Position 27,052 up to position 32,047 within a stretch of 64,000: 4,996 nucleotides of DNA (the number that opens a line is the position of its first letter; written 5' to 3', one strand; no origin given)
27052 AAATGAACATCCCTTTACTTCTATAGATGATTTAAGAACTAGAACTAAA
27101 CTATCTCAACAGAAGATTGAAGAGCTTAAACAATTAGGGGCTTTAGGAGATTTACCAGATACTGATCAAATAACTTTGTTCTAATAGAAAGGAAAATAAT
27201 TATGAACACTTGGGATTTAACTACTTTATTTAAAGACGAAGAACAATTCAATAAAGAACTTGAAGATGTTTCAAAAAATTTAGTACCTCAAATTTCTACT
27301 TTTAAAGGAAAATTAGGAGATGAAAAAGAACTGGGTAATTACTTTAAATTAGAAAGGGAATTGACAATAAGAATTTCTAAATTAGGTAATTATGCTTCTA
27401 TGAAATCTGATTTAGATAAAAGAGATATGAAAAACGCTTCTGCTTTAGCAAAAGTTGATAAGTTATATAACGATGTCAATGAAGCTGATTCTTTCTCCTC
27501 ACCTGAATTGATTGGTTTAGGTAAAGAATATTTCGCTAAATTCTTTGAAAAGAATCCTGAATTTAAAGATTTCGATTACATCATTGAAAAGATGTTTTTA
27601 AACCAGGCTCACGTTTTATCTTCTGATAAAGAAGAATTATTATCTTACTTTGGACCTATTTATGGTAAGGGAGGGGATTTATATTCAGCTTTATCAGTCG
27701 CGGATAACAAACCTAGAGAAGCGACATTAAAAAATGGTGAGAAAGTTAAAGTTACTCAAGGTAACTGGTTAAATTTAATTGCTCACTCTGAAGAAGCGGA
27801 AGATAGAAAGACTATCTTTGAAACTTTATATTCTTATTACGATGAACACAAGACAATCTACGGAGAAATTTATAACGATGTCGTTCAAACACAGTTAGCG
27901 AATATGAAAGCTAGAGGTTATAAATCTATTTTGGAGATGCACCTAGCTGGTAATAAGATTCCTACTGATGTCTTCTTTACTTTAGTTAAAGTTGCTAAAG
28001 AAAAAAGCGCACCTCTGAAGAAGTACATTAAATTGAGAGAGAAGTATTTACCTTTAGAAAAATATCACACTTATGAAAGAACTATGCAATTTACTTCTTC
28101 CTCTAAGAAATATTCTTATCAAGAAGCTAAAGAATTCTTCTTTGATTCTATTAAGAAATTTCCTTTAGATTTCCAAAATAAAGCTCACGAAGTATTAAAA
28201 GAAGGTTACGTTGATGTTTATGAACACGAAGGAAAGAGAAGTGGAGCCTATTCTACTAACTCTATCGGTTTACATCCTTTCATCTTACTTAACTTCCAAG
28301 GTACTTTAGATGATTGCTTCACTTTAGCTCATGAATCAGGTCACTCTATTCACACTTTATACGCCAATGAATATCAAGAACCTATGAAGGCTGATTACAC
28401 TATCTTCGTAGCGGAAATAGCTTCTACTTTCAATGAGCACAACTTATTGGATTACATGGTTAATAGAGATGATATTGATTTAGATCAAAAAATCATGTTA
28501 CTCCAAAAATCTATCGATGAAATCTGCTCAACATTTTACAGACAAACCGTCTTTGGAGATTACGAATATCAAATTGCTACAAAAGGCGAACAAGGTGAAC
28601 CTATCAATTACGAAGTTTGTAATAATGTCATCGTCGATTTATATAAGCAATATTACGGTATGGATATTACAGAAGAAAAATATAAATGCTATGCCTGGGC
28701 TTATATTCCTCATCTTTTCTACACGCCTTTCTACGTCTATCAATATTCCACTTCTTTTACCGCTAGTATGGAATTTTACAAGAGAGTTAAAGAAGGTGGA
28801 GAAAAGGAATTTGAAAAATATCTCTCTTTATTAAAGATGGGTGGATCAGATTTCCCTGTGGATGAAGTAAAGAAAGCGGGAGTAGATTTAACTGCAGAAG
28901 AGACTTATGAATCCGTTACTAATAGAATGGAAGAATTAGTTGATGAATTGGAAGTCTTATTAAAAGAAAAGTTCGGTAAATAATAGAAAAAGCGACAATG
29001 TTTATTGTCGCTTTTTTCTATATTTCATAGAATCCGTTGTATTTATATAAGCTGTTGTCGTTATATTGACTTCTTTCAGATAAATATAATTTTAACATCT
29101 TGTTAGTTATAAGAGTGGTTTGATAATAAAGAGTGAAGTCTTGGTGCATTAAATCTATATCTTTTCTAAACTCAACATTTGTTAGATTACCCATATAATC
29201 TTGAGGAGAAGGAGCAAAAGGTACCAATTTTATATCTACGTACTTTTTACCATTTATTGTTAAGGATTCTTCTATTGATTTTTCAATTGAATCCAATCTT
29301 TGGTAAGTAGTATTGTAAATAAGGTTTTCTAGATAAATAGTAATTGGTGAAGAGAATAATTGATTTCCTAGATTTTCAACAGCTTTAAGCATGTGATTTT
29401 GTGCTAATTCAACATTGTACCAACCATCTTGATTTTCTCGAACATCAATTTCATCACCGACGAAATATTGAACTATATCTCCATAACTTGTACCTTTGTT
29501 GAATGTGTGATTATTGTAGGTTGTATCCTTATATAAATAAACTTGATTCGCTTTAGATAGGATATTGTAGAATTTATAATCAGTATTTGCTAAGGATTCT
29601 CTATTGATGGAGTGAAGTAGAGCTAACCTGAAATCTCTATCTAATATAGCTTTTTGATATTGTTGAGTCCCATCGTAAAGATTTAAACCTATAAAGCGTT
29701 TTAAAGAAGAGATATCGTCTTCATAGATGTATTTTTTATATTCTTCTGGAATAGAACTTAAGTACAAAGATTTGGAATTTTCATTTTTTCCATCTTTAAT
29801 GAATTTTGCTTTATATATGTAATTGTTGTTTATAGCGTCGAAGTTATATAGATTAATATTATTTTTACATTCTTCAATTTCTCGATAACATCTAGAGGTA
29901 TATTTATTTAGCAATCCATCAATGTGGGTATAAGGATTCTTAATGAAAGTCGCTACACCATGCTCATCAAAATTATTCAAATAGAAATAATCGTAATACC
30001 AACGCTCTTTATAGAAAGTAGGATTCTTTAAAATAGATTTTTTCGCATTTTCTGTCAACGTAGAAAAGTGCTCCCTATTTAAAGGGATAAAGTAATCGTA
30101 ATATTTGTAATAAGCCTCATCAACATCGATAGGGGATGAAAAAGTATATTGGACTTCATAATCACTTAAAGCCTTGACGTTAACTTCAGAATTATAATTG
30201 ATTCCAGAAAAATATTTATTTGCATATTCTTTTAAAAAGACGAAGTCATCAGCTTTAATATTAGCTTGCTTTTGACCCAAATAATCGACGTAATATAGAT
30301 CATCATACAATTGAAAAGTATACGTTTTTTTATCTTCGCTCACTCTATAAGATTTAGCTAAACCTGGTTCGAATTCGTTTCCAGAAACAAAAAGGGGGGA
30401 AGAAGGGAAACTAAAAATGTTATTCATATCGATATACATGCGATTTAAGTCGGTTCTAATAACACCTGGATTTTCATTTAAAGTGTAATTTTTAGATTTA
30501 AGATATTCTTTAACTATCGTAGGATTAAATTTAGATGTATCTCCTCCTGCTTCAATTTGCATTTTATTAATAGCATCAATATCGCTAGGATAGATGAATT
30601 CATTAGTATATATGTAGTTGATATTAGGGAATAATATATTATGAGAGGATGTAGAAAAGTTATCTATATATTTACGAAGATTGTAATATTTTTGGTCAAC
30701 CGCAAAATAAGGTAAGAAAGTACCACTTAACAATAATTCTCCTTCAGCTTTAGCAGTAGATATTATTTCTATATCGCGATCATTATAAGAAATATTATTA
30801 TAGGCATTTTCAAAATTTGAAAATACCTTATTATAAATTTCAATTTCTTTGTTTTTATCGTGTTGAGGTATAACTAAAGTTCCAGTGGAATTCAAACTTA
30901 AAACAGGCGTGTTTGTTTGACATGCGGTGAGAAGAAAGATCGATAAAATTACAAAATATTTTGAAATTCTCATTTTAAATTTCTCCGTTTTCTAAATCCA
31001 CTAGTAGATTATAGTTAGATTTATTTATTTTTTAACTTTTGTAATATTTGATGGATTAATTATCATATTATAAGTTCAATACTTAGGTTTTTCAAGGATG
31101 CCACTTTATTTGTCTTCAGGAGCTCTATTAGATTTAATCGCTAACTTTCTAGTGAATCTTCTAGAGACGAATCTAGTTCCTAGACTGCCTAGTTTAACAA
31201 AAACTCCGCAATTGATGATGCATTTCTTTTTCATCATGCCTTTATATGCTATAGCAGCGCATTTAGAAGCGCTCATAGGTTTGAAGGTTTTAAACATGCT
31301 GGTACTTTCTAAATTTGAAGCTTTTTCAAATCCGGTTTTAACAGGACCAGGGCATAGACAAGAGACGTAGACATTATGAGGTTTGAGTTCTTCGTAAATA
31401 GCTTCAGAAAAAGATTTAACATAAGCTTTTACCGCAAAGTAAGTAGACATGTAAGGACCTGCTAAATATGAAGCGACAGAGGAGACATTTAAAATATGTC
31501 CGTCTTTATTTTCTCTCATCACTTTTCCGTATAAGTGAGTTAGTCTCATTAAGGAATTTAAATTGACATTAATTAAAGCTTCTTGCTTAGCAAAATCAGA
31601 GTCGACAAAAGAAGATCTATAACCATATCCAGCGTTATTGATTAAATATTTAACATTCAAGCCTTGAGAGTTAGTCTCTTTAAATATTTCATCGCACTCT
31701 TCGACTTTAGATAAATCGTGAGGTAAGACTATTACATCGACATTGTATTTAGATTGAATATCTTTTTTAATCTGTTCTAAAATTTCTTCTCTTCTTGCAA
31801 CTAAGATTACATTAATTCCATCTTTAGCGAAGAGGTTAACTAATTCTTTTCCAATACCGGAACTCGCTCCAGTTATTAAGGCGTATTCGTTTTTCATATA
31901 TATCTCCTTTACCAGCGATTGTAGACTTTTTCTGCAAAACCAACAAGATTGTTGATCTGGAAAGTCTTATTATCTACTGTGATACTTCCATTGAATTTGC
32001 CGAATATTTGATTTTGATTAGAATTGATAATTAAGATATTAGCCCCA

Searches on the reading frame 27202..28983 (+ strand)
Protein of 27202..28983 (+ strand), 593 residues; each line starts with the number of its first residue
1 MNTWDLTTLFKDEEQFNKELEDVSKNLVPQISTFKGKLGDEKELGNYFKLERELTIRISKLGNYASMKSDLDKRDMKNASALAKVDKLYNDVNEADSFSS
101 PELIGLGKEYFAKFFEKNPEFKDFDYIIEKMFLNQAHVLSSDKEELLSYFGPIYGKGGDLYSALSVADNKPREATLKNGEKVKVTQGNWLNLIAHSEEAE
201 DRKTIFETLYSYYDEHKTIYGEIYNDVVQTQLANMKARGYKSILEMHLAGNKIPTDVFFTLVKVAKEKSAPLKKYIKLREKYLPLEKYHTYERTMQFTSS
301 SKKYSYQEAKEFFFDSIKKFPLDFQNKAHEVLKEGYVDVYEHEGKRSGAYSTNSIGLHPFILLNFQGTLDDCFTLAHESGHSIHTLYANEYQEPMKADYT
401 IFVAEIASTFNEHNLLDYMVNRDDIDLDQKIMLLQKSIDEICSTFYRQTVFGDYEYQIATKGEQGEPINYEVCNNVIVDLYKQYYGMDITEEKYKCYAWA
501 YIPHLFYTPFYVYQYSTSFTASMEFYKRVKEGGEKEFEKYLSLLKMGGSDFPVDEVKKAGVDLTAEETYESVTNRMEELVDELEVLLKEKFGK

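Call 78: search_protein_families(library=pfam, proteins=[window:27202-28983:+], max_evalue=0.00001)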
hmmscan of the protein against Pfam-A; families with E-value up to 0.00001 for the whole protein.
window:27202-28983:+ (593 aa): 2 families
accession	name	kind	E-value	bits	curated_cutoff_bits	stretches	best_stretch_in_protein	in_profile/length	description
PF01432.26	Peptidase_M3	-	3.8e-56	191.8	27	1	194-570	3-452/457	Peptidase family M3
PF08439.15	Peptidase_M3_N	-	1.1e-11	45.2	25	1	102-168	1-67/70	Oligopeptidase F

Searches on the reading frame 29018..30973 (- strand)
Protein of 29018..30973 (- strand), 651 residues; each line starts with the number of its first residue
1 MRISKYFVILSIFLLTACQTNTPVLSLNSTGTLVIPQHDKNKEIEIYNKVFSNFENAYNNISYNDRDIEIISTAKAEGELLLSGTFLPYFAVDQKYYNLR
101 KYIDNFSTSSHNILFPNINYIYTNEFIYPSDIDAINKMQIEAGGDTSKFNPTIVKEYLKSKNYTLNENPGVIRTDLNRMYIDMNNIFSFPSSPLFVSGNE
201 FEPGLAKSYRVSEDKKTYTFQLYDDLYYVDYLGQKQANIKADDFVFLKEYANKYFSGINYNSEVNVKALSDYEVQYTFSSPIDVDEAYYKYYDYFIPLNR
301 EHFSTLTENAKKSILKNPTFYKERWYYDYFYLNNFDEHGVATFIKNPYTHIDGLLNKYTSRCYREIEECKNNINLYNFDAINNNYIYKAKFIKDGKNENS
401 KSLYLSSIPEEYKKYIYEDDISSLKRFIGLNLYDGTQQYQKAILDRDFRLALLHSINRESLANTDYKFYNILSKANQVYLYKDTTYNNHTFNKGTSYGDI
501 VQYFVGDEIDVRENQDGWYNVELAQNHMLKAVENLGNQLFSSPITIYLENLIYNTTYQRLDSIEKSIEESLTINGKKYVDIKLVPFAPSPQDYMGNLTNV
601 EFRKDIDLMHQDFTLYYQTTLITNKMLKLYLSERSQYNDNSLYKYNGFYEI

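Call 19: search_protein_families(library=pfam, proteins=[window:29018-30973:-], max_evalue=0.001)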
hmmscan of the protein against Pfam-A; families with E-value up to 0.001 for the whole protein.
window:29018-30973:- (651 aa): 1 family
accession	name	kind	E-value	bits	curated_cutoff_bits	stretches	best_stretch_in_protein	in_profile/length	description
PF00496.27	SBP_bac_5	-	1.5e-14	54.4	32.4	1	200-547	1-288/368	Bacterial extracellular solute-binding proteins, family 5 Middle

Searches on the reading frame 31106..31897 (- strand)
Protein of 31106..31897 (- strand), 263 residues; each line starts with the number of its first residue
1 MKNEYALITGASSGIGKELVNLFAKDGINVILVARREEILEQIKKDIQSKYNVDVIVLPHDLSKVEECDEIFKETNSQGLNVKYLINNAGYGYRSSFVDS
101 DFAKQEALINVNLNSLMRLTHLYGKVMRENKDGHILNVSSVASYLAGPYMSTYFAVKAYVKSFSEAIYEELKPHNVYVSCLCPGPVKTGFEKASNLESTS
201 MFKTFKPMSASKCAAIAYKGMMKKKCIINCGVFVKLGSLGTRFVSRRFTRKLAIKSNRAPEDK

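Call 78: search_protein_families(library=pfam, proteins=[window:31106-31897:-], max_evalue=0.00001)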
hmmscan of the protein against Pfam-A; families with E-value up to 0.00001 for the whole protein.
window:31106-31897:- (263 aa): 3 families
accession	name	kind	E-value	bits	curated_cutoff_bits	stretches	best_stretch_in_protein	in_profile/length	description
PF00106.31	adh_short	-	1.9e-45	155.2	26.6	1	5-195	2-191/195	short chain dehydrogenase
PF13561.12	adh_short_C2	-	1.1e-30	107.4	27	1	10-195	1-185/236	Enoyl-(Acyl carrier protein) reductase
PF08659.16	KR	-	2.7e-11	44.1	22.6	1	7-166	4-162/180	KR domain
